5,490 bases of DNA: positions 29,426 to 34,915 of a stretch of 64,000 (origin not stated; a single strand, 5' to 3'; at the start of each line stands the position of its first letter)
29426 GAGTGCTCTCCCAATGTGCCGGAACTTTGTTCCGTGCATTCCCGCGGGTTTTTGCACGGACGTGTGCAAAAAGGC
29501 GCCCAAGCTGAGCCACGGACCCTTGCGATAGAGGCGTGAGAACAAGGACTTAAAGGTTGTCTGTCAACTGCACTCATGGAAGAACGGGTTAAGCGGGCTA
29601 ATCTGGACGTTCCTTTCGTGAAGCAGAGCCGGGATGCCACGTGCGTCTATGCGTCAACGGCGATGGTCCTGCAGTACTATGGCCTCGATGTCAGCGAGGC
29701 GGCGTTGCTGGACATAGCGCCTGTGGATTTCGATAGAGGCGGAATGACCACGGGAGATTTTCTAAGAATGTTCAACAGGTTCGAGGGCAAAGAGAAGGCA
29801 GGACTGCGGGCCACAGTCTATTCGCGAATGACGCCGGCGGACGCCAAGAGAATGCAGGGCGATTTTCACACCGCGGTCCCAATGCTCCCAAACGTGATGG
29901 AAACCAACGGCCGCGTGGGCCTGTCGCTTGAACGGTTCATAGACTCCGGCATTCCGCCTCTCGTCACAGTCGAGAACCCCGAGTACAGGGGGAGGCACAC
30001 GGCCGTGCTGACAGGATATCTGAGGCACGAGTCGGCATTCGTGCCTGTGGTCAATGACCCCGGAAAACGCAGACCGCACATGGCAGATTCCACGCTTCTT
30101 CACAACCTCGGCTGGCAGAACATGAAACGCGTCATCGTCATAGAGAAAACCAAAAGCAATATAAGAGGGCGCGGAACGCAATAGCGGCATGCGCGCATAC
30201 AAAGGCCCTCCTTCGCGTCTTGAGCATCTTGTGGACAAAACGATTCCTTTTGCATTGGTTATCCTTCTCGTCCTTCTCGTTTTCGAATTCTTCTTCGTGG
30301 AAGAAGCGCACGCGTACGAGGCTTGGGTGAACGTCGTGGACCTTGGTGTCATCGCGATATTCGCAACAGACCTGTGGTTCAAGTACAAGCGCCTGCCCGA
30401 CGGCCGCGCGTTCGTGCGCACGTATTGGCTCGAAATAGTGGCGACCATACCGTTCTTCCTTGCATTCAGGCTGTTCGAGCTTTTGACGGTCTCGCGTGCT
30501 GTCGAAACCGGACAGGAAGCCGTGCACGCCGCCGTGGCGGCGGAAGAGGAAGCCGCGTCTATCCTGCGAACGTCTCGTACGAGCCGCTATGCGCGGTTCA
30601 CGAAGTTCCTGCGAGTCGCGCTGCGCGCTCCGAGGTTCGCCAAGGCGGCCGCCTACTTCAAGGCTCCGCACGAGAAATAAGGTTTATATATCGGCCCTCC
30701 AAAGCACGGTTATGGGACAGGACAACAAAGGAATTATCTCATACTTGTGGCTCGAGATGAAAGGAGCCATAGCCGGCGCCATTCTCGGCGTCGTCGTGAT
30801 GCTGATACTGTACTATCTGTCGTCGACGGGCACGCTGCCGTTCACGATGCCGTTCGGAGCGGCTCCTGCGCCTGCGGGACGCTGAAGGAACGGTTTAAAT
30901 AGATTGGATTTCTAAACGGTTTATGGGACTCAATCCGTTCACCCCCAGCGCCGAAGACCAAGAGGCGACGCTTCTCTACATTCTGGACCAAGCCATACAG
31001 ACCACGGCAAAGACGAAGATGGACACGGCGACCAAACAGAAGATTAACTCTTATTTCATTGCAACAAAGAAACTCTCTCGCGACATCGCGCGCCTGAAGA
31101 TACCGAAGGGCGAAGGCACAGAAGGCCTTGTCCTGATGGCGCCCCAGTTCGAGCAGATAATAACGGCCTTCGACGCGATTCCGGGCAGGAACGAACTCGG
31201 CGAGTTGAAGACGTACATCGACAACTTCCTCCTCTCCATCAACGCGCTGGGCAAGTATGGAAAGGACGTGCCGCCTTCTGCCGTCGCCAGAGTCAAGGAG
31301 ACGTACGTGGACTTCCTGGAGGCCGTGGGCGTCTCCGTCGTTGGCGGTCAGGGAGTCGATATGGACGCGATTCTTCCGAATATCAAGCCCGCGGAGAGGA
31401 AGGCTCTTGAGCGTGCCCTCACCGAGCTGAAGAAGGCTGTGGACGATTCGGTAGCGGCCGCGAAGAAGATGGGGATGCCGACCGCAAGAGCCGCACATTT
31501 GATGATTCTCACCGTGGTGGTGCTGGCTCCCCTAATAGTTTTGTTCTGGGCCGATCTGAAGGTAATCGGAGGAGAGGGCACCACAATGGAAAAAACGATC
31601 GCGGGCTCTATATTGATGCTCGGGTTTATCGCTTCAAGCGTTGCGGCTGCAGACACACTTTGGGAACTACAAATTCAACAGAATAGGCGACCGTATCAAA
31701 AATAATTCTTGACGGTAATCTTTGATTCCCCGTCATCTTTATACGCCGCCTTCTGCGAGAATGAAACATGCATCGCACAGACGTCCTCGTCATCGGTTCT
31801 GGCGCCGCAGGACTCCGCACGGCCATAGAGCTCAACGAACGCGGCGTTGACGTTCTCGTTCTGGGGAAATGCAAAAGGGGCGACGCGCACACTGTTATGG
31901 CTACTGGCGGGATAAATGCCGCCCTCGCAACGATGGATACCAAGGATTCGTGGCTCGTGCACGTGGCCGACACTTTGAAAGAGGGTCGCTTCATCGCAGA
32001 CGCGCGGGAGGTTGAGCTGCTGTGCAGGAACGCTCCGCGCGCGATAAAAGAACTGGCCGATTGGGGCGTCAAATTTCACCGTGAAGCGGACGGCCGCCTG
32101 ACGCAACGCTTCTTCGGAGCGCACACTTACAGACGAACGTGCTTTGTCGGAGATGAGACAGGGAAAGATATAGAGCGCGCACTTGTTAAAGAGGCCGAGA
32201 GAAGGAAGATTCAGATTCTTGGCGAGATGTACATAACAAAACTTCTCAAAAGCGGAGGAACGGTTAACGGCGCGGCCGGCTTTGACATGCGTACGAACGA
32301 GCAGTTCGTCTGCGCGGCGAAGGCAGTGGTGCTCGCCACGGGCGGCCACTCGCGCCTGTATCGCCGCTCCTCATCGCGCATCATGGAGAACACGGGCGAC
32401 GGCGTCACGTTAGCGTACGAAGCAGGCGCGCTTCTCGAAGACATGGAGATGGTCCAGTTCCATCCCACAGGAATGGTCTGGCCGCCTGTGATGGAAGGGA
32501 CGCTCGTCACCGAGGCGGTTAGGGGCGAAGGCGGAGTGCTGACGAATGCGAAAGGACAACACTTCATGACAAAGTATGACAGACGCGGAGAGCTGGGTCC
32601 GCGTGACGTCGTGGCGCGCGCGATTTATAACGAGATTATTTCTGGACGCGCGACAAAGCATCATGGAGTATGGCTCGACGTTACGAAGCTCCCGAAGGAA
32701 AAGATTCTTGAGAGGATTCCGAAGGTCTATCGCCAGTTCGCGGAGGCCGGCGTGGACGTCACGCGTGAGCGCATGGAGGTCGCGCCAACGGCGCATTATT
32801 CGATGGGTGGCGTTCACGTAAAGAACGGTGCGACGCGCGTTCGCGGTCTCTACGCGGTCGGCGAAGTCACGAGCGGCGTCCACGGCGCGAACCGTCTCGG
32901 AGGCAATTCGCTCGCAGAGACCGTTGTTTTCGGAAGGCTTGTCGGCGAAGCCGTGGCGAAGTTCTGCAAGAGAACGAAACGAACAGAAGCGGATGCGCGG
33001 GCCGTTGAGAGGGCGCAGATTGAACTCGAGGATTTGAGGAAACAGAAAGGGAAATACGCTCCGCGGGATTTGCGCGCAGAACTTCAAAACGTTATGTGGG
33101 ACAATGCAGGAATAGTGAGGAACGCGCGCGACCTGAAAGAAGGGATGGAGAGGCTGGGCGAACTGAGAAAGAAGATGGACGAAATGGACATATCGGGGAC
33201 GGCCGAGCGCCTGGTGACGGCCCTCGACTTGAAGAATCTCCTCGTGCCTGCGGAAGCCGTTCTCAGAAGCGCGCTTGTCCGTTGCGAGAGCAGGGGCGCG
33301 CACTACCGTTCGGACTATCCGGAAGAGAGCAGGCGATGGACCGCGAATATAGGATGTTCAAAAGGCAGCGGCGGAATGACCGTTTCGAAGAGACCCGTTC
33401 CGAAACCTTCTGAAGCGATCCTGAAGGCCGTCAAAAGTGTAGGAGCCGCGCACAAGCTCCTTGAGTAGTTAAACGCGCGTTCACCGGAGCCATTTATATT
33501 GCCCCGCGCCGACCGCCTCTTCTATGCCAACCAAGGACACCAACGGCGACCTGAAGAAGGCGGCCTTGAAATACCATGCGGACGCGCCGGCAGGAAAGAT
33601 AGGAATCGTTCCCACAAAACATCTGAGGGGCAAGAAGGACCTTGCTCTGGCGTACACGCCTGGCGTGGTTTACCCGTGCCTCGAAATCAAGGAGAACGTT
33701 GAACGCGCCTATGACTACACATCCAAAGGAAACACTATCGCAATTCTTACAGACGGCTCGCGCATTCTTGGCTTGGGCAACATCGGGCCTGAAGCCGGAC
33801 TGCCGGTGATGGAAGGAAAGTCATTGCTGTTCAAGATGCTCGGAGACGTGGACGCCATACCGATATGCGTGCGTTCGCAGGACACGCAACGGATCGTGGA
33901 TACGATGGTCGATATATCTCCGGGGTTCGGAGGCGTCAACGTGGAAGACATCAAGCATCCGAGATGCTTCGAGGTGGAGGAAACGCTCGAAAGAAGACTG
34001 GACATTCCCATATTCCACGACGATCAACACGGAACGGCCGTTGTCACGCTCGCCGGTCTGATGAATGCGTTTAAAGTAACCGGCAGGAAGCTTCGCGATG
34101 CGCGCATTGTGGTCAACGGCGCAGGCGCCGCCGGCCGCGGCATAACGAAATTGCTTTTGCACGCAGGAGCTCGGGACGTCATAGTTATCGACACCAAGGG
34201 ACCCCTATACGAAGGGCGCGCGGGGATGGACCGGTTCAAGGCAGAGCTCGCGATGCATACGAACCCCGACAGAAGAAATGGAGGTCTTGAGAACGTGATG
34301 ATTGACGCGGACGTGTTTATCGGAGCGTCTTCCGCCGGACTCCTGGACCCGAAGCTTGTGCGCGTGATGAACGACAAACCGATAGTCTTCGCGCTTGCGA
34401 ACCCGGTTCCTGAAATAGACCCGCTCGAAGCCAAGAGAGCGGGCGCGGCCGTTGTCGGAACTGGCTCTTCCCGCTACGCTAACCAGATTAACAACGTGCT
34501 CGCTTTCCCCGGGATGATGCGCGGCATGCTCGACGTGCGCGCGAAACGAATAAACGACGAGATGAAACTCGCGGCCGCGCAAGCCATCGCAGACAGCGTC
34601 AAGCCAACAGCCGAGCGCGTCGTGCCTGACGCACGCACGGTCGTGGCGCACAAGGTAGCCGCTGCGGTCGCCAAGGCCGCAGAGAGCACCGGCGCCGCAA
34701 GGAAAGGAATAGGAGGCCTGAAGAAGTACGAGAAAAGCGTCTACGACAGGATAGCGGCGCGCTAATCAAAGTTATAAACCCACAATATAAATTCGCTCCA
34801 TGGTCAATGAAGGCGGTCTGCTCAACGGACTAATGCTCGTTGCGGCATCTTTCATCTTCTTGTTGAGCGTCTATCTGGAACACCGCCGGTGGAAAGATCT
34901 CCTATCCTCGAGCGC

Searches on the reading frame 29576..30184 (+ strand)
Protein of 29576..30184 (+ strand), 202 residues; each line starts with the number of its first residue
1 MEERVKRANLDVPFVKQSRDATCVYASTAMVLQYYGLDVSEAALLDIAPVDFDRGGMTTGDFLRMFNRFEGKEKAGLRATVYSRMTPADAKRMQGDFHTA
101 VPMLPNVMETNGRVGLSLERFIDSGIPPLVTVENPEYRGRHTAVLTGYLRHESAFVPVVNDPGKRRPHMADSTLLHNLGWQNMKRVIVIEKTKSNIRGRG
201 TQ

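Call 35: search_protein_families(library=pfam, proteins=[window:29576-30184:+], max_evalue=0.00001)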
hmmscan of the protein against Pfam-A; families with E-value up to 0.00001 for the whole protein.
window:29576-30184:+ (202 aa): 1 family
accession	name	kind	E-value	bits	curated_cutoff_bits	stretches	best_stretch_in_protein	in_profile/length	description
PF13529.12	Peptidase_C39_2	-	7.7e-09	36.7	24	1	10-162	1-142/143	Peptidase_C39 like family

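Call 52: find_encoding_contigs(protein=window:29576-30184:+, flank=10000, max_places=10)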
Protein window:29576-30184:+ (202 aa): 3 contigs read that carry it; 2 places shown.
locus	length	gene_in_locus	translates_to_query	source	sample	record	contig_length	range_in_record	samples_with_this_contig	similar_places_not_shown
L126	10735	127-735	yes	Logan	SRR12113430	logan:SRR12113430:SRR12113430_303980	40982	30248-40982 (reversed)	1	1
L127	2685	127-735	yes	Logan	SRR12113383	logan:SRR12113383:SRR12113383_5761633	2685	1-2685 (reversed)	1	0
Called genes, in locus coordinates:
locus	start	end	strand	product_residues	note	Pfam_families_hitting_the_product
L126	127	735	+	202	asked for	PF13529:Peptidase_C39_2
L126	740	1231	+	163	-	PF00520:Ion_trans (weak)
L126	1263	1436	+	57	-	-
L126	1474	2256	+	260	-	-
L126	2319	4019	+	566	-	PF00890:FAD_binding_2, PF01266:DAO, PF01494:FAD_binding_3, PF03486:HI0933_like, PF07992:Pyr_redox_2 (weak), PF02910:Succ_DH_flav_C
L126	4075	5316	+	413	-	PF00390:malic, PF03949:Malic_M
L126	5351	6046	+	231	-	-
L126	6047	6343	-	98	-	PF03551:PadR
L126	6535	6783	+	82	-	-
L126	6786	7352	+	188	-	PF01613:Flavin_Reduct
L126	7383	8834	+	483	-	PF00206:Lyase_1, PF10415:FumaraseC_C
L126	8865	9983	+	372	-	PF06849:DUF1246, PF06973:DUF1297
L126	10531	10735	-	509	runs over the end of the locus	PF01336:tRNA_anti-codon, PF00152:tRNA-synt_2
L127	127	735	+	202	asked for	PF13529:Peptidase_C39_2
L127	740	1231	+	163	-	PF00520:Ion_trans (weak)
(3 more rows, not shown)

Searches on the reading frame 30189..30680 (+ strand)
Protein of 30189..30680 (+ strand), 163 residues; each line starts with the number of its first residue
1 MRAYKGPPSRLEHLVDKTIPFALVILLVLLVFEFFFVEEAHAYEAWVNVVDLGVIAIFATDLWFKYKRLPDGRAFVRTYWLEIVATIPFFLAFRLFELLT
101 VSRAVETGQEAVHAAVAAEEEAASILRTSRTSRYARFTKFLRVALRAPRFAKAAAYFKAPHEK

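Call 35: search_protein_families(library=pfam, proteins=[window:30189-30680:+], max_evalue=0.00001)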
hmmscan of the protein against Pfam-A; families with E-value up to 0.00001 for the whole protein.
window:30189-30680:+ (163 aa): 1 family
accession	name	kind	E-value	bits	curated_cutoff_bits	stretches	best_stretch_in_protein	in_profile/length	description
PF00520.37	Ion_trans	-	6.2e-06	26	25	1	23-142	12-110/241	Ion transport protein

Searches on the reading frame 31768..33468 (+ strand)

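Call 18: search_protein_families(library=pfam, proteins=[window:31768-33468:+])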
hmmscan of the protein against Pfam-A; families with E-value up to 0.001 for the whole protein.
window:31768-33468:+ (566 aa): 7 families
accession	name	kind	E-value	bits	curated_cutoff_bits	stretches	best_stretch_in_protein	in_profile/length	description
PF00890.30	FAD_binding_2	-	1.7e-91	307.9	20.4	1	5-382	1-414/414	FAD binding domain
PF02910.25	Succ_DH_flav_C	-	3.9e-23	82.3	20.8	1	436-544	1-116/130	Fumarate reductase flavoprotein C-term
PF03486.20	HI0933_like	-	4.4e-12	46.4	50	1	5-389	2-238/244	HI0933-like protein Rossmann domain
PF01266.30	DAO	-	2.2e-09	37.8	27.9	1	5-200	1-211/353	FAD dependent oxidoreductase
PF07992.20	Pyr_redox_2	-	4.7e-09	36.5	26.1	1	5-198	2-114/291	Pyridine nucleotide-disulphide oxidoreductase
PF01494.25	FAD_binding_3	-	7e-08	32.5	22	1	3-209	1-174/349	FAD binding domain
PF13450.12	NAD_binding_8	-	0.00073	20.2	21.9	0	8-35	1-28/68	NAD(P)-binding Rossmann-like domain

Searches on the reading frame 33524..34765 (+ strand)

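Call 35: search_protein_families(library=pfam, proteins=[window:33524-34765:+], max_evalue=0.00001)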
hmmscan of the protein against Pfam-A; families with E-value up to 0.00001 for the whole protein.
window:33524-34765:+ (413 aa): 2 families
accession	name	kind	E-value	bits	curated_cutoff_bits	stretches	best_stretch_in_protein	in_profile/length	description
PF03949.21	Malic_M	-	3.1e-29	102.5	23.5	1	170-386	3-257/258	Malic enzyme, NAD binding domain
PF00390.24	malic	-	1.1e-25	90.9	23.1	1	25-155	3-181/182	Malic enzyme, N-terminal domain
